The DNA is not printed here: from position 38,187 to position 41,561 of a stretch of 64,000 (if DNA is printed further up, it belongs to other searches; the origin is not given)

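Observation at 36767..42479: WYL regulator, RapA-like SNF2 helicase and Hsp70-fold ATPase upstream of a type I R-M operon: candidate undescribed defence module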

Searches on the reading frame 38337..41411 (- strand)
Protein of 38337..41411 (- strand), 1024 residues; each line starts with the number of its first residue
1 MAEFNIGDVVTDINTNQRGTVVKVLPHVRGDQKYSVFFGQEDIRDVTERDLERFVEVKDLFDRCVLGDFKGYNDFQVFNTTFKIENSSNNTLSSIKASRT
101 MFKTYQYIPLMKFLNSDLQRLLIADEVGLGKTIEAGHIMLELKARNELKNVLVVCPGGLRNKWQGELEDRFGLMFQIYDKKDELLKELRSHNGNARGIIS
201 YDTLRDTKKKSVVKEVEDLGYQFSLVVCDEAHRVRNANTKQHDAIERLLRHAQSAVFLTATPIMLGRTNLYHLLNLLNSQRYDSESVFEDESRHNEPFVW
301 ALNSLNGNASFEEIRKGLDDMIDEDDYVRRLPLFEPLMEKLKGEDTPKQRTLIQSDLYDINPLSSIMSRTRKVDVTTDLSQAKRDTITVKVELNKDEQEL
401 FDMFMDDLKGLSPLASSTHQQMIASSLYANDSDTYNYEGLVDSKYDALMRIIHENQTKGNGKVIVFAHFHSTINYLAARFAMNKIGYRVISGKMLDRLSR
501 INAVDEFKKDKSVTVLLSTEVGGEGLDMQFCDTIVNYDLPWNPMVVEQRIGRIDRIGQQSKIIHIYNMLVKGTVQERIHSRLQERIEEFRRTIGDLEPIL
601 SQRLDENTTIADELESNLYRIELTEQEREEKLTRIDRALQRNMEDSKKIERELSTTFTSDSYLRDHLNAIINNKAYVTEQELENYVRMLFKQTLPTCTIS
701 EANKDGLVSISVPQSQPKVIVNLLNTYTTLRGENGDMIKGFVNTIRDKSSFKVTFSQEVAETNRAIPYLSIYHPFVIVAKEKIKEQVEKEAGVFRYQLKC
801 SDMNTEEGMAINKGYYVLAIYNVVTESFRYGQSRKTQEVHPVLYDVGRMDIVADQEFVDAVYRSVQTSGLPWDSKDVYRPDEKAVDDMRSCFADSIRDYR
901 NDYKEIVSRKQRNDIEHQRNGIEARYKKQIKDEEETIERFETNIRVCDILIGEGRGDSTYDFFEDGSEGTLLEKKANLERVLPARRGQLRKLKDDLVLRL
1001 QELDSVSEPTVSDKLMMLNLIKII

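Call 4: search_protein_families(library=pfam, proteins=[window:38337-41411:-], max_evalue=0.01)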
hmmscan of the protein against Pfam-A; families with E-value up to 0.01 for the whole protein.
window:38337-41411:- (1024 aa): 7 families
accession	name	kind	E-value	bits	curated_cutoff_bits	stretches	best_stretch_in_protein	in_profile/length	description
PF00176.29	SNF2-rel_dom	-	8.9e-25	87.8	24.9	1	119-412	18-260/290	SNF2-related domain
PF00271.37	Helicase_C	-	3.4e-22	79.2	23.5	1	444-557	2-110/110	Helicase conserved C-terminal domain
PF04851.21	ResIII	-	6.9e-12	46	22.5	1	109-263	20-163/164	Type III restriction enzyme, res subunit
PF00270.35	DEAD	-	3.4e-06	27.3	26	1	119-263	15-161/167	DEAD/DEAH box helicase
PF13872.12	AAA_34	-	4.7e-05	22.9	27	1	119-242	61-195/306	P-loop containing NTP hydrolase pore-1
PF09848.15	SLFN-g3_helicase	-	0.00049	19.9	24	1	128-258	11-120/354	Schlafen group 3, DNA/RNA helicase domain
PF18766.7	SWI2_SNF2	-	0.0012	19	26.7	1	128-269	28-162/221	SWI2/SNF2 ATPase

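Call 5: search_protein_families(library=padloc, proteins=[window:38337-41411:-], max_evalue=0.01)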
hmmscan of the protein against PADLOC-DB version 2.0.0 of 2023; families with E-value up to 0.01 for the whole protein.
window:38337-41411:- (1024 aa): 46 families (the best 25 are shown)
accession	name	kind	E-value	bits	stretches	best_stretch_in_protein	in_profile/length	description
PDLC02623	DrmD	-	4.9e-113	376.8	2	431-944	500-978/1040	DrmD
PDLC02621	DrmD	-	2.9e-72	242.3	1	102-945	122-965/1040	DrmD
PDLC02500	BrxHI|BrxHII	-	5e-59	198.7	2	441-589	458-605/933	BrxHI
PDLC02619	DrmD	-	5.2e-51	171.7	2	503-681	482-656/872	DrmD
PDLC00659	HmaA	-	8.9e-51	170.8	2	440-643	487-695/1176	SNF2 helicase / DEAD-box helicase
PDLC02572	DrmA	-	3.6e-50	168.9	2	91-284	108-318/1043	DrmA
PDLC02632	DrmD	-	1.2e-43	147.6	2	97-300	119-338/662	DrmD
PDLC02620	DrmD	-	7.6e-41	138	2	440-641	462-667/1060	DrmD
PDLC02843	DpdE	-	1.9e-38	130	2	109-293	166-330/1091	DpdE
PDLC02504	BrxHI|BrxHII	-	1.2e-37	127.4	2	440-693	463-710/971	BrxHII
PDLC02633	DrmD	-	6.7e-37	124.9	2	98-283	122-324/839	DrmD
PDLC02844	DpdE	-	9.9e-37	124.3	2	91-289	143-332/1074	DpdE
PDLC02840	DpdE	-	1.2e-36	124.4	2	18-331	71-376/1091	DpdE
PDLC02193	PLD_Helicase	-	6.5e-36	121.8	2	441-599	668-840/905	-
PDLC00633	ZorD1|ZorD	-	9.2e-34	114.6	2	369-587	657-879/908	"SWI2/SNF2 helicase, Mrr-like nuclease"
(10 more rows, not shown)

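Call 6: search_protein_families(library=ncbifam, proteins=[window:38337-41411:-], max_evalue=0.01)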
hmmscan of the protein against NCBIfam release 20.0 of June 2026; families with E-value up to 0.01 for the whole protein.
window:38337-41411:- (1024 aa): 23 families
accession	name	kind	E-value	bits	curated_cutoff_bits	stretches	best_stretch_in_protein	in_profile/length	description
NF038317.1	DISARM_DrmD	equivalog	3.8e-99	333.4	610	2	377-945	421-950/1021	DISARM system SNF2-like helicase DrmD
NF003426.0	PRK04914.1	equivalog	2.7e-60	204.6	576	1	4-783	55-782/959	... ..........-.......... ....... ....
NF041062.1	DpdE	equivalog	3.7e-55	187.4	500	2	90-379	142-423/1048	protein DpdE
NF042964.1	phospholipD_antiphage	equivalog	7.2e-53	180.1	1100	2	440-612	664-846/895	phospholipase D-like domain-containing anti-phage protein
NF038318.1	DISARM_DrmD_b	equivalog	3.9e-51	174.2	950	2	503-685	479-655/868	DISARM system SNF2-like helicase DrmD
NF058637.1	helic_SCO1167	equivalog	1.3e-26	93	1200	2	459-586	778-903/932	SCO1167/SCO6262 family helicase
NF053675.1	pilus_reg_Snf2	equivalog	5.2e-23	81.1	1100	2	444-591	862-1005/1029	pilus expression-regulating Snf2 family helicase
NF008394.0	PRK11192.1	equivalog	9.4e-16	57.7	507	1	442-648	232-428/441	ATP-dependent RNA helicase SrmB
NF041790.1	anti-phage_ZorD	equivalog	4.7e-14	51.3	1500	1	443-566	905-1033/1035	type I Zorya anti-phage system protein ZorD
NF010337.0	PRK13766.1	equivalog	6.9e-13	47.6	610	1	415-654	320-555/781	Hef nuclease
NF008744.0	PRK11776.1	equivalog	5.4e-12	45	524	1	432-574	217-354/460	ATP-dependent RNA helicase DbpA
NF053711.1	RNA_heli_RhlE1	exception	2.1e-11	43.3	750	1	451-564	235-346/434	RNA helicase RhlE1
NF053631.1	RNA_helic_CshA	equivalog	1.1e-10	41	646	1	421-589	201-363/434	degradosome RNA helicase CshA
NF002340.1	PRK01297.1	equivalog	1.2e-10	40.7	564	1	437-563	229-350/372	ATP-dependent RNA helicase RhlB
NF007882.0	PRK10590.1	equivalog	2.5e-08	33.3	743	1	436-559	222-342/456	ATP-dependent RNA helicase RhlE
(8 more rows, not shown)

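Call 50: search_solved_structures(query=window:38337-41411:-, max_evalue=0.00001, show_alignments=1)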
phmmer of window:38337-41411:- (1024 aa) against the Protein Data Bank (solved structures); distinct sequences matched with E-value up to 0.00001: 104 (the best 60 are shown).
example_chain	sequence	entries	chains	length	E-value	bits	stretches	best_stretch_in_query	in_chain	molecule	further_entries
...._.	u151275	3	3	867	7.6e-38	133.4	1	116-592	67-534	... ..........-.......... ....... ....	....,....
6bog_A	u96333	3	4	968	8.8e-38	133.2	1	115-592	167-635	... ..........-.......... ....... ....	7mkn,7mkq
7m8e_F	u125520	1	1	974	8.9e-38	133.2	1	115-592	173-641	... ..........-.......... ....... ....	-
4s20_K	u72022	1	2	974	3.1e-37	131.4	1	115-592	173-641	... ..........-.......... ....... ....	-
8t0l_F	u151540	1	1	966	3.5e-37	131.2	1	114-592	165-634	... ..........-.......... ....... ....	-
6hts_G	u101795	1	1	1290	2.1e-22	82.3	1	456-653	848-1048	Chromatin-remodeling ATPase INO80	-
1z63_A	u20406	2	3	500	2.5e-22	82.1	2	108-290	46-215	Helicase of the snf2/rad54 family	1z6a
7zi4_G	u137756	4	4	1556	3.6e-22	81.6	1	456-653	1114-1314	Chromatin-remodeling ATPase INO80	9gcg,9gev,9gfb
3mwy_W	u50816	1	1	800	3.4e-21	78.3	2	457-585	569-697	Chromo domain-containing protein 1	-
9n6h_K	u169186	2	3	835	4.9e-21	77.8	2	457-585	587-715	Chromo domain-containing protein 1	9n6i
6fhs_G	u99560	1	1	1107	5.4e-21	77.7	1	458-593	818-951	Ino80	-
6vzg_K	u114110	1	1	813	5.5e-21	77.7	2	441-630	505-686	Nuclear protein STH1/NPS1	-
6vz4_K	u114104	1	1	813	5.5e-21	77.6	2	441-630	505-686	Nuclear protein STH1/NPS1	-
8oo7_G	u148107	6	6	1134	5.8e-21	77.6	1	458-593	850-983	Chromatin-remodeling ATPase Ino80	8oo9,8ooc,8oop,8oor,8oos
8atf_G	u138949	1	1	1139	5.9e-21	77.5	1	458-593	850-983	Ino80 ATPase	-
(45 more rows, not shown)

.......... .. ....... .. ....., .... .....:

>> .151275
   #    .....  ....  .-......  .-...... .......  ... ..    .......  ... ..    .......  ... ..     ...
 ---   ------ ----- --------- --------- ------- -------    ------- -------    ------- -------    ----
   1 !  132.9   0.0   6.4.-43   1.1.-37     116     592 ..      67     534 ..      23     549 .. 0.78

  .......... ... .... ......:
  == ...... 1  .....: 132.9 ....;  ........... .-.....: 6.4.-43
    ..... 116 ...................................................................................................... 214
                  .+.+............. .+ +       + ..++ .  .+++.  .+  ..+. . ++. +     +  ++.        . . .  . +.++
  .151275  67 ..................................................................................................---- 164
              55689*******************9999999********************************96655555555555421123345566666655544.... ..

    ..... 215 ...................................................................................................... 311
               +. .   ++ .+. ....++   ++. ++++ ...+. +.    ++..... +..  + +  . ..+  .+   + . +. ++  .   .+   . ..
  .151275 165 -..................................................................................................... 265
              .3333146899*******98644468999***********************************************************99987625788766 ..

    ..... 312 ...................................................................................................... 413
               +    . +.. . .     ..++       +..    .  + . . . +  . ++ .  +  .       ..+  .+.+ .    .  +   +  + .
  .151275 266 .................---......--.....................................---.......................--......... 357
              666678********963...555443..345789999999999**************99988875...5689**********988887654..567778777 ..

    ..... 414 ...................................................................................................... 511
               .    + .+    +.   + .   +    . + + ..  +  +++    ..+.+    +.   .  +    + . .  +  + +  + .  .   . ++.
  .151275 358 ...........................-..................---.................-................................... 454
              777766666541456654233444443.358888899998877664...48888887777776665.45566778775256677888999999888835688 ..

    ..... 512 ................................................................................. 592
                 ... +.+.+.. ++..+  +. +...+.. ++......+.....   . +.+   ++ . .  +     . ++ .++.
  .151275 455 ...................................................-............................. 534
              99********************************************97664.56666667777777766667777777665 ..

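Call 52: find_homologous_proteins(query=window:38337-41411:-, max_evalue=1e-10)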
Query window:38337-41411:- (1024 aa): 5912 proteins with E <= 1e-10 among 8000 candidates; the best 120 are listed.
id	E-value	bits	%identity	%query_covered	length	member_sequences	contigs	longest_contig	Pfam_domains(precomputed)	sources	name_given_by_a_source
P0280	0.0e+0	2222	96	100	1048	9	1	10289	PF13872.13,PF00270.36,PF00176.30,PF00271.38,PF04851.22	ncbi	-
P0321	0.0e+0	1901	82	100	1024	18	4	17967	PF00270.36,PF00176.30,PF00271.38,PF04851.22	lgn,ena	-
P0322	0.0e+0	1900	83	100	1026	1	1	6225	PF00270.36,PF00176.30,PF18766.8,PF00271.38,PF04851.22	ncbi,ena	-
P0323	0.0e+0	1882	81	100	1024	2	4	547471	PF00270.36,PF00176.30,PF00271.38,PF04851.22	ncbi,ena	-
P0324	0.0e+0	1876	81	100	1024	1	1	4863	PF00270.36,PF00176.30,PF00271.38,PF04851.22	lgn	-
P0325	0.0e+0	1876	81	100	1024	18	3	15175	PF00270.36,PF00176.30,PF00271.38,PF04851.22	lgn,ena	-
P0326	0.0e+0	1873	81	100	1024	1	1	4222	PF00270.36,PF00176.30,PF00271.38,PF04851.22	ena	-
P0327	0.0e+0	1870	81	100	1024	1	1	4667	PF00270.36,PF00176.30,PF00271.38,PF04851.22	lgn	-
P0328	0.0e+0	1812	79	100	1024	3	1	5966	PF00270.36,PF00176.30,PF00271.38,PF04851.22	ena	-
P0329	0.0e+0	1800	79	100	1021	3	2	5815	PF13872.13,PF00270.36,PF00176.30,PF00271.38,PF04851.22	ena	-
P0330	0.0e+0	1791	79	100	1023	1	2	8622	PF00270.36,PF00176.30,PF18766.8,PF00271.38,PF04851.22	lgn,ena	-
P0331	0.0e+0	1789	77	100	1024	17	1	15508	PF00270.36,PF00176.30,PF00271.38,PF04851.22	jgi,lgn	-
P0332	0.0e+0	1778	77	100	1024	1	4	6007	PF00270.36,PF00176.30,PF00271.38,PF04851.22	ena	-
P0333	0.0e+0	1745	76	100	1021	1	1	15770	PF00270.36,PF00176.30,PF00271.38,PF04851.22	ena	-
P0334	0.0e+0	1728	75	100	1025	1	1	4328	PF00270.36,PF00176.30,PF00271.38,PF04851.22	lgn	-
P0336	0.0e+0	1721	75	100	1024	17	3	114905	PF00270.36,PF00176.30,PF00271.38,PF04851.22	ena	-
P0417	6.6e-194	665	38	92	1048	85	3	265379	PF00176.30,PF16203.12,PF00271.38,PF04851.22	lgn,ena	-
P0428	9.3e-193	661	38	100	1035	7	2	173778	PF13872.13,PF00270.36,PF00176.30,PF00271.38,PF04851.22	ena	-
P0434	2.4e-192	660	39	92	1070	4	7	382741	PF00176.30,PF00271.38,PF04851.22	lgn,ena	-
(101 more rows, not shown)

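Call 70: find_encoding_contigs(protein=P0417, flank=6000, max_places=2)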
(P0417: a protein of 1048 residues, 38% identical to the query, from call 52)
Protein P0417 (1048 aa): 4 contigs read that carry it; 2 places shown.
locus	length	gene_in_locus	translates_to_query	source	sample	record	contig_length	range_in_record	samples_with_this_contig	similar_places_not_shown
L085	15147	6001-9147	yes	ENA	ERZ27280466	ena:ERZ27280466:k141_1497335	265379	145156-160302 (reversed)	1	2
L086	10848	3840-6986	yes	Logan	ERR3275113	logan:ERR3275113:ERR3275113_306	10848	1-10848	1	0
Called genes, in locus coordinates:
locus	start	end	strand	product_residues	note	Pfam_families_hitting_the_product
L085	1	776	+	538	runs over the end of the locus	PF12161:HsdM_N, PF02384:N6_Mtase, PF07669:Eco57I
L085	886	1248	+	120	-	-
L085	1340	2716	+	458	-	PF09903:DUF2130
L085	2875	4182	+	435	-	-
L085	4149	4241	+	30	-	-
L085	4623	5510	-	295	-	PF07751:Abi_2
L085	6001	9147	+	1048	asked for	PF00176:SNF2-rel_dom, PF04851:ResIII, PF00271:Helicase_C, PF16203:ERCC3_RAD25_C (weak)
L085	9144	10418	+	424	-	-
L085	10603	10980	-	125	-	-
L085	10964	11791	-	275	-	PF20815:GIY_YIG_2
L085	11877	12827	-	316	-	-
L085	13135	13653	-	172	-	-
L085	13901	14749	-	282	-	PF12784:PDDEXK_2, PF27070:HTH_Rpn_C (weak)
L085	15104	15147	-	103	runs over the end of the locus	PF12844:HTH_19 (weak), PF13560:HTH_31, PF01381:HTH_3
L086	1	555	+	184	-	?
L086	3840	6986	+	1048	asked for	PF00176:SNF2-rel_dom, PF04851:ResIII, PF00271:Helicase_C, PF16203:ERCC3_RAD25_C (weak)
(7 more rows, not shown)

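Call 71: find_encoding_contigs(protein=P0434, flank=6000, max_places=2)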
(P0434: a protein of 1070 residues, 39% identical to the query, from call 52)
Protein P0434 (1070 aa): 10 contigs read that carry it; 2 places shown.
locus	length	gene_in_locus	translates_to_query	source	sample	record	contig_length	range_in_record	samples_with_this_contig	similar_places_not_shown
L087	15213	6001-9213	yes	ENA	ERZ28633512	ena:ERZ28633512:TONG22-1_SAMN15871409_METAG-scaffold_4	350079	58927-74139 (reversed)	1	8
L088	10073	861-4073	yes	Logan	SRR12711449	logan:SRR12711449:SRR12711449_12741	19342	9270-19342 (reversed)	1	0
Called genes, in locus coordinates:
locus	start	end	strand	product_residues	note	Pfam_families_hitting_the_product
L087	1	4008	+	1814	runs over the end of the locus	PF05887:Trypan_PARP (weak)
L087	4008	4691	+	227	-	PF00481:PP2C, PF13672:PP2C_2, PF07228:SpoIIE (faint)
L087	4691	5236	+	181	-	-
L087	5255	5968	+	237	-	-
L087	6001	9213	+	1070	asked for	PF04851:ResIII, PF00176:SNF2-rel_dom, PF00271:Helicase_C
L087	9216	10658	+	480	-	-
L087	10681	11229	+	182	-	-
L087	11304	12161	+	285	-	-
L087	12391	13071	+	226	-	-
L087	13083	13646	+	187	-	-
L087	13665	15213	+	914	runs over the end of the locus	PF13306:LRR_5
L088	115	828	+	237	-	-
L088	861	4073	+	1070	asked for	PF04851:ResIII, PF00176:SNF2-rel_dom, PF00271:Helicase_C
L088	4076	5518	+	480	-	-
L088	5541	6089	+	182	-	-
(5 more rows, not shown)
